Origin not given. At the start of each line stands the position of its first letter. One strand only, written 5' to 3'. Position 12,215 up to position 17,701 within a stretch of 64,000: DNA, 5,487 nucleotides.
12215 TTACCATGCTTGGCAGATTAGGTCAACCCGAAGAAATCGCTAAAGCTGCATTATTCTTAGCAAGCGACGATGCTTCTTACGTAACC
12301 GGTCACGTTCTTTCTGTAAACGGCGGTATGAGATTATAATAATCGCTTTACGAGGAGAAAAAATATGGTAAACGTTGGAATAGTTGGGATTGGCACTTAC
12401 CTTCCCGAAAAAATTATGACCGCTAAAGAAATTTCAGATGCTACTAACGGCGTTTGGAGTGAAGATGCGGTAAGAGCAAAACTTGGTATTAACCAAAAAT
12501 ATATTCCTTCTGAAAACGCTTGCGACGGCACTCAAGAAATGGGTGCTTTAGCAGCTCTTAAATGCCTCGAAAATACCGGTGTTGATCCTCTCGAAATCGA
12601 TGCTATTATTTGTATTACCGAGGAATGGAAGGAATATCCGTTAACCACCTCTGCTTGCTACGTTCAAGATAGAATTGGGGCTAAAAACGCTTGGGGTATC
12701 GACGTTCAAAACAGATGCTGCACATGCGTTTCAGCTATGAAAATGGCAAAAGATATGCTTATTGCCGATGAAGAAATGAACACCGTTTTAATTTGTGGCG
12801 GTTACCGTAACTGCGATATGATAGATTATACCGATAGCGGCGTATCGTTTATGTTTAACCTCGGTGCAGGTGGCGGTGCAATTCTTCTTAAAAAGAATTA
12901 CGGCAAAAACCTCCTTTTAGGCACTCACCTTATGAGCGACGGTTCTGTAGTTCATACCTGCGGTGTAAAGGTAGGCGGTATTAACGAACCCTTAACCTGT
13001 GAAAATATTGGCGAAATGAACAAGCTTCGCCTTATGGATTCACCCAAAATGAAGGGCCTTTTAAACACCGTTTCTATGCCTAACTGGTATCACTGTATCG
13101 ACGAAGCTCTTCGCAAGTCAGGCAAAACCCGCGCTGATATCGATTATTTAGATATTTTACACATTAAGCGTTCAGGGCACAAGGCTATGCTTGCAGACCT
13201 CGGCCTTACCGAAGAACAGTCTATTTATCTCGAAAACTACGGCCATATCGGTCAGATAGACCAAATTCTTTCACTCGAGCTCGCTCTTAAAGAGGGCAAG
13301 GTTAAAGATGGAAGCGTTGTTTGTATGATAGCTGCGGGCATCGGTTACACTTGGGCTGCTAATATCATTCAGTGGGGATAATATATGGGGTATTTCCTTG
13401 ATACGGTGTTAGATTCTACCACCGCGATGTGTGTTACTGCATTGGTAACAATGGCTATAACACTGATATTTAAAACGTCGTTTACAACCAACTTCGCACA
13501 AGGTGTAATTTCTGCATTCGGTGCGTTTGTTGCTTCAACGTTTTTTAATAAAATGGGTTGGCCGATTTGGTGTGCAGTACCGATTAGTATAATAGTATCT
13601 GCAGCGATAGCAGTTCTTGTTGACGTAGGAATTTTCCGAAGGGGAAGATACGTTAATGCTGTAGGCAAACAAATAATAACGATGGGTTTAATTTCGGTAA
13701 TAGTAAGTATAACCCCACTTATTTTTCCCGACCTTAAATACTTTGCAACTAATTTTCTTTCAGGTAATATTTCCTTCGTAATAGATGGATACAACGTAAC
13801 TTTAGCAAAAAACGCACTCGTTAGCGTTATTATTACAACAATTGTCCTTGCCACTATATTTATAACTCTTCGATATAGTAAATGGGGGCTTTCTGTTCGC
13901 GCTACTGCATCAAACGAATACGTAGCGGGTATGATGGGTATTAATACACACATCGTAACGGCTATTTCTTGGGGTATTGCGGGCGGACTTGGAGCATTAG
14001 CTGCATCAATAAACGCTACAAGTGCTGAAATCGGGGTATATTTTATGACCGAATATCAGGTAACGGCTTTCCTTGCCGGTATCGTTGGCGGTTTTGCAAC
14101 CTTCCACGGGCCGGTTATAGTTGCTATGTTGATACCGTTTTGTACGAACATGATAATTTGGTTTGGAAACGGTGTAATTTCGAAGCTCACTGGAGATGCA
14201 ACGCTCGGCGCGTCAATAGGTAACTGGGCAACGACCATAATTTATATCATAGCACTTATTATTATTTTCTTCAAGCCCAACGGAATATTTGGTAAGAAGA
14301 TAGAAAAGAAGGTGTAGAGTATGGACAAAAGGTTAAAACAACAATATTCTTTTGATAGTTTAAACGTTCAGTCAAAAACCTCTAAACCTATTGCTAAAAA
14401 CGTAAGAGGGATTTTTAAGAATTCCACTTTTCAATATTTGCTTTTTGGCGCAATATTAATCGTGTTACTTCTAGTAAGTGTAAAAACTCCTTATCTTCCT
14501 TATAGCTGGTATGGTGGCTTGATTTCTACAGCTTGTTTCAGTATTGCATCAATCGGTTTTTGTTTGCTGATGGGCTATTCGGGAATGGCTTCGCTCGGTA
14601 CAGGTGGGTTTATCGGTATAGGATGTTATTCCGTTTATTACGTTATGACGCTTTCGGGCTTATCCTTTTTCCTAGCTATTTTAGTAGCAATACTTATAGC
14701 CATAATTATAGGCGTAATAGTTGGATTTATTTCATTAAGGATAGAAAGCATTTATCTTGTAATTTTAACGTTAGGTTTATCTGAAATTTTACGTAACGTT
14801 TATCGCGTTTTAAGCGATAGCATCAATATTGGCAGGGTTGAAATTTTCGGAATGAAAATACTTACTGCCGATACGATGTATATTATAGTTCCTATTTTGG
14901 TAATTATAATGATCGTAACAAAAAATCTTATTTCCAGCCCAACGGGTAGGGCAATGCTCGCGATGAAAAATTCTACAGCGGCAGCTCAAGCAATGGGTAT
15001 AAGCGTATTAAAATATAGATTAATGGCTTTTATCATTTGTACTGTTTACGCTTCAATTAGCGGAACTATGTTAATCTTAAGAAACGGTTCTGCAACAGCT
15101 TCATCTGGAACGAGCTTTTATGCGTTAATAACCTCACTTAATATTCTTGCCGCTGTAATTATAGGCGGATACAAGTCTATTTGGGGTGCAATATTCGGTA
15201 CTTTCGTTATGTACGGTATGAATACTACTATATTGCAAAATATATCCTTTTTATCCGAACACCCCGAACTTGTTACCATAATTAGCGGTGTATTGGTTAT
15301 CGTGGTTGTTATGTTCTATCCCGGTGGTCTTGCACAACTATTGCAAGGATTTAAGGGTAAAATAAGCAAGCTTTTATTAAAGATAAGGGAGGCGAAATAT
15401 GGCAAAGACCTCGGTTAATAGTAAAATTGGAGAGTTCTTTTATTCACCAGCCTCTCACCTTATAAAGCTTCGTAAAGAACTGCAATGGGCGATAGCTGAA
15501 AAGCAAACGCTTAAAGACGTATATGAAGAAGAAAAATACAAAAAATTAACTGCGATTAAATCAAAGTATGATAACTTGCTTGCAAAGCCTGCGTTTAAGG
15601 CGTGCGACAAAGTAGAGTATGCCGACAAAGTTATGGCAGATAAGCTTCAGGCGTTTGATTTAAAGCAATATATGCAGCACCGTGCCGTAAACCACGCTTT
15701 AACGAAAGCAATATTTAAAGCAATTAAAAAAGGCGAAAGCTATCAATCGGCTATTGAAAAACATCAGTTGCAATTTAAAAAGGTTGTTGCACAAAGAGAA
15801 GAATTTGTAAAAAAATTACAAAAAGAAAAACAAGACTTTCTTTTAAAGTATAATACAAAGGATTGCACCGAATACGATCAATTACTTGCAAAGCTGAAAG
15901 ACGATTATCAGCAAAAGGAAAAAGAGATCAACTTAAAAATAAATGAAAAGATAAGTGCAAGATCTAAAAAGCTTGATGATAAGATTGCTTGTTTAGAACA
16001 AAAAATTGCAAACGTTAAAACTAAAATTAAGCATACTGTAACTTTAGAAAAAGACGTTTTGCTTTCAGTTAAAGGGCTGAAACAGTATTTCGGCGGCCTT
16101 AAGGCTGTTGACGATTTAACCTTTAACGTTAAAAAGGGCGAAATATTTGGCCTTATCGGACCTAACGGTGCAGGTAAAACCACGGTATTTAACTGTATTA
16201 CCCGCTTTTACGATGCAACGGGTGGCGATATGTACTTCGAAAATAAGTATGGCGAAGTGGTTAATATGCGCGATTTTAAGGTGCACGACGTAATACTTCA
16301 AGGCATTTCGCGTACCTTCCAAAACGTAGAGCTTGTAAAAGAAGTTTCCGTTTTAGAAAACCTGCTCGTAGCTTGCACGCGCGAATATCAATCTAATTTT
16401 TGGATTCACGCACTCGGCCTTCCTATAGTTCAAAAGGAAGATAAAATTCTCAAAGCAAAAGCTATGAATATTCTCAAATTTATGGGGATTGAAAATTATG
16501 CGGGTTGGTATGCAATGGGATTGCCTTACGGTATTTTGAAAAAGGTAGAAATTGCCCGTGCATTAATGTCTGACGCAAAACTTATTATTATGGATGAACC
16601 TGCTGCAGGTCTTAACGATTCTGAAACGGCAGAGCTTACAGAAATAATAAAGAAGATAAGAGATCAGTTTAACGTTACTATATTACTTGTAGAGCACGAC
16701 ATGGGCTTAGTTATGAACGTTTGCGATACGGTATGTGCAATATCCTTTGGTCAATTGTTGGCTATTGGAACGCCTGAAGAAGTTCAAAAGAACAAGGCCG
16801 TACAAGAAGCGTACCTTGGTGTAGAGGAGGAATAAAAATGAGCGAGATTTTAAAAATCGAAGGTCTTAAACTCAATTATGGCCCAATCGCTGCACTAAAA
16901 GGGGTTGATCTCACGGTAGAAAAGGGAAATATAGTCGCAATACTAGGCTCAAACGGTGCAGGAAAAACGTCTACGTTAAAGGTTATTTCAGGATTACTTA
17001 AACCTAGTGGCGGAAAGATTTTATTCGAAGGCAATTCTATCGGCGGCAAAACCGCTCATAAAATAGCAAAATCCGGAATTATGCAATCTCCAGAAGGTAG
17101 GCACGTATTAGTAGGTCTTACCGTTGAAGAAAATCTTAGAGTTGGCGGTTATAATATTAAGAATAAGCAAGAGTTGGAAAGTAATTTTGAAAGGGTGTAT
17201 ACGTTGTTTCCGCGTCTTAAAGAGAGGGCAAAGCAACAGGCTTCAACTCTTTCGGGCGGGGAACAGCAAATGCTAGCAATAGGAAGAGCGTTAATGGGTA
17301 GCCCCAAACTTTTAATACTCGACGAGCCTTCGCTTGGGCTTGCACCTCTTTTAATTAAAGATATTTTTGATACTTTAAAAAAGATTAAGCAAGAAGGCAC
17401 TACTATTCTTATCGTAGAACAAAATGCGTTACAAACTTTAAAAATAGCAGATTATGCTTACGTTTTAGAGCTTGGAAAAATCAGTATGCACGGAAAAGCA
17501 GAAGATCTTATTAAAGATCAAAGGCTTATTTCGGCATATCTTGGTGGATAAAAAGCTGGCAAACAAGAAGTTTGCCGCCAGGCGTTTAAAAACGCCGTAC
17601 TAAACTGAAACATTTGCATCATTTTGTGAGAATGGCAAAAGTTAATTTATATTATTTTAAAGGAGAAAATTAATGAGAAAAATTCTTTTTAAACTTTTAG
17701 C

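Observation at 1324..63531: Very dense intergenic hairpin-repeat family with a conserved, non-palindromic 18-nt core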

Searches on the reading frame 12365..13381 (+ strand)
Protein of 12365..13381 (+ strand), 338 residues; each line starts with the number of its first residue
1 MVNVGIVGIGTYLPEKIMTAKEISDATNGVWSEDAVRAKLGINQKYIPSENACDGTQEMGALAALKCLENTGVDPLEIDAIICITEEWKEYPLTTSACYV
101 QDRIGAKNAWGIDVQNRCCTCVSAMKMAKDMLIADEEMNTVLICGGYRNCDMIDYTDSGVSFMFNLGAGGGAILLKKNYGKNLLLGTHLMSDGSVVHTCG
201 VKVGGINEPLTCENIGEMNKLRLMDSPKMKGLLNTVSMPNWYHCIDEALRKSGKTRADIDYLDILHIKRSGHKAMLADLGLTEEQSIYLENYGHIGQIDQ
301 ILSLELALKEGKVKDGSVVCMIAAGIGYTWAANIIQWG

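Call 49: search_protein_families(library=pfam, proteins=[window:12365-13381:+], max_evalue=0.001)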
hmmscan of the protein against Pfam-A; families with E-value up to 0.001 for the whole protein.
window:12365-13381:+ (338 aa): 2 families
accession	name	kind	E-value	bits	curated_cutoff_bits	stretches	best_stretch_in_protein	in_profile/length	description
PF08541.16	ACP_syn_III_C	-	6.3e-18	65.2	26.6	1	249-337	1-90/90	3-Oxoacyl-[acyl-carrier-protein (ACP)] synthase III C terminal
PF08545.16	ACP_syn_III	-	6.7e-15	55.2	24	1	112-193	1-80/80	3-Oxoacyl-[acyl-carrier-protein (ACP)] synthase III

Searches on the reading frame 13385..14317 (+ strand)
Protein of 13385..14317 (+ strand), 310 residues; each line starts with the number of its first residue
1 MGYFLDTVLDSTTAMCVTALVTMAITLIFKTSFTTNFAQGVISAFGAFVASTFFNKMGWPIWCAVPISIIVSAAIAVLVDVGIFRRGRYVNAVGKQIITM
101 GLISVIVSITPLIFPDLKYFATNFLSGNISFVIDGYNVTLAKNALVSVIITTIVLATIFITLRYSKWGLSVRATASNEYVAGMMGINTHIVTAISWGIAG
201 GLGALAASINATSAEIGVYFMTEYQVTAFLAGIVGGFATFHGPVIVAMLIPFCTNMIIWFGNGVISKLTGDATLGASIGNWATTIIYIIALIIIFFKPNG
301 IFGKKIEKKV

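Call 49: search_protein_families(library=pfam, proteins=[window:13385-14317:+], max_evalue=0.001)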
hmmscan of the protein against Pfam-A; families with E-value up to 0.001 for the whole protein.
window:13385-14317:+ (310 aa): 1 family
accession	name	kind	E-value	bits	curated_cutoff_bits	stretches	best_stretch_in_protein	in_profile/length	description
PF02653.21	BPD_transp_2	-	2.1e-22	80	26.8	1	10-292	4-266/269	Branched-chain amino acid transport system / permease component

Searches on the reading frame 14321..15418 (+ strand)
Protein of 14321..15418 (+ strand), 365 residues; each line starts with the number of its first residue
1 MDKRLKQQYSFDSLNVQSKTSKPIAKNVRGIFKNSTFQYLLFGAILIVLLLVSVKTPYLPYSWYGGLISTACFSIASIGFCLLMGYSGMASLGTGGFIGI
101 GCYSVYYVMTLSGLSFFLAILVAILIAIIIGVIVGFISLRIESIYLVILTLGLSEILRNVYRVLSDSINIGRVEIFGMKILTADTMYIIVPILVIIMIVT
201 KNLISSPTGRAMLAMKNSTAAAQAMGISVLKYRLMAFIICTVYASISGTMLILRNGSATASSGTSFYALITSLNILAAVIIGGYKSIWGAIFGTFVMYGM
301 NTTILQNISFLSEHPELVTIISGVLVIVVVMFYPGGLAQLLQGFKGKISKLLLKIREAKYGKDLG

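Call 26: search_protein_families(library=pfam, proteins=[window:14321-15418:+], max_evalue=0.01)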
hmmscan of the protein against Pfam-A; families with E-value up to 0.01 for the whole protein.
window:14321-15418:+ (365 aa): 1 family
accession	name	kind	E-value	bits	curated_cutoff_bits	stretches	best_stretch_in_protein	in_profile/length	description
PF02653.21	BPD_transp_2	-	1.1e-29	103.8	26.8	1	66-330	5-269/269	Branched-chain amino acid transport system / permease component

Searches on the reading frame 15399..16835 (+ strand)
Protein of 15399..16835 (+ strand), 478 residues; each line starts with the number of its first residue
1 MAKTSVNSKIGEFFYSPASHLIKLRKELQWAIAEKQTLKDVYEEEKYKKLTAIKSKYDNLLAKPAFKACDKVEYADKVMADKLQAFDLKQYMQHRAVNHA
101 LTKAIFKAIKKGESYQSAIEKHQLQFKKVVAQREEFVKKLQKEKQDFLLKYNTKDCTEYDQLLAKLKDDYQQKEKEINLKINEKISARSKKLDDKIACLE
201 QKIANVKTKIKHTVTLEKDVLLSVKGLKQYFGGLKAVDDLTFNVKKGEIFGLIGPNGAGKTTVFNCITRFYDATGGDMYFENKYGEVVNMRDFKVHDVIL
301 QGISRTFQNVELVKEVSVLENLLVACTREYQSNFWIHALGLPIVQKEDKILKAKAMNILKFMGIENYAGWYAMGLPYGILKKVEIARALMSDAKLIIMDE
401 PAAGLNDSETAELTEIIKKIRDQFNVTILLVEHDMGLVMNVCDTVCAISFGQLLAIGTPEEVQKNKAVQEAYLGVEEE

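Call 50: search_protein_families(library=pfam, proteins=[window:15399-16835:+], max_evalue=0.001)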
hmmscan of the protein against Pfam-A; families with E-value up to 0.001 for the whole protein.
window:15399-16835:+ (478 aa): 4 families
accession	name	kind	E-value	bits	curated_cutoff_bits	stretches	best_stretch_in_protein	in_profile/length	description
PF00005.33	ABC_tran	-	2.7e-24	86.7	25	1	238-402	2-136/137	ABC transporter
PF12399.14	BCA_ABC_TP_C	-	5e-10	39.2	25.5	1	452-477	1-26/27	Branched-chain amino acid ATP-binding cassette transporter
PF13476.12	AAA_23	-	1e-06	30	27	1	222-304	2-69/201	AAA domain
PF13304.12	AAA_21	-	4.5e-05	24.1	27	0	249-270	1-22/304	AAA domain, putative AbiEii toxin, Type IV TA system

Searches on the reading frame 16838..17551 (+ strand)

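Call 50: search_protein_families(library=pfam, proteins=[window:16838-17551:+], max_evalue=0.001)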
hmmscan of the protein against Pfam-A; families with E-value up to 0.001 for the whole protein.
window:16838-17551:+ (237 aa): 3 families
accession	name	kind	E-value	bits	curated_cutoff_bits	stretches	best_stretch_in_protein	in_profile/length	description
PF00005.33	ABC_tran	-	1.2e-31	110.6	25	1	20-165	1-136/137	ABC transporter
PF13304.12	AAA_21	-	1.5e-10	42.1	27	1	129-192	229-295/304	AAA domain, putative AbiEii toxin, Type IV TA system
PF13604.12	AAA_30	-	0.00019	21.6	27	0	28-80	16-67/191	AAA domain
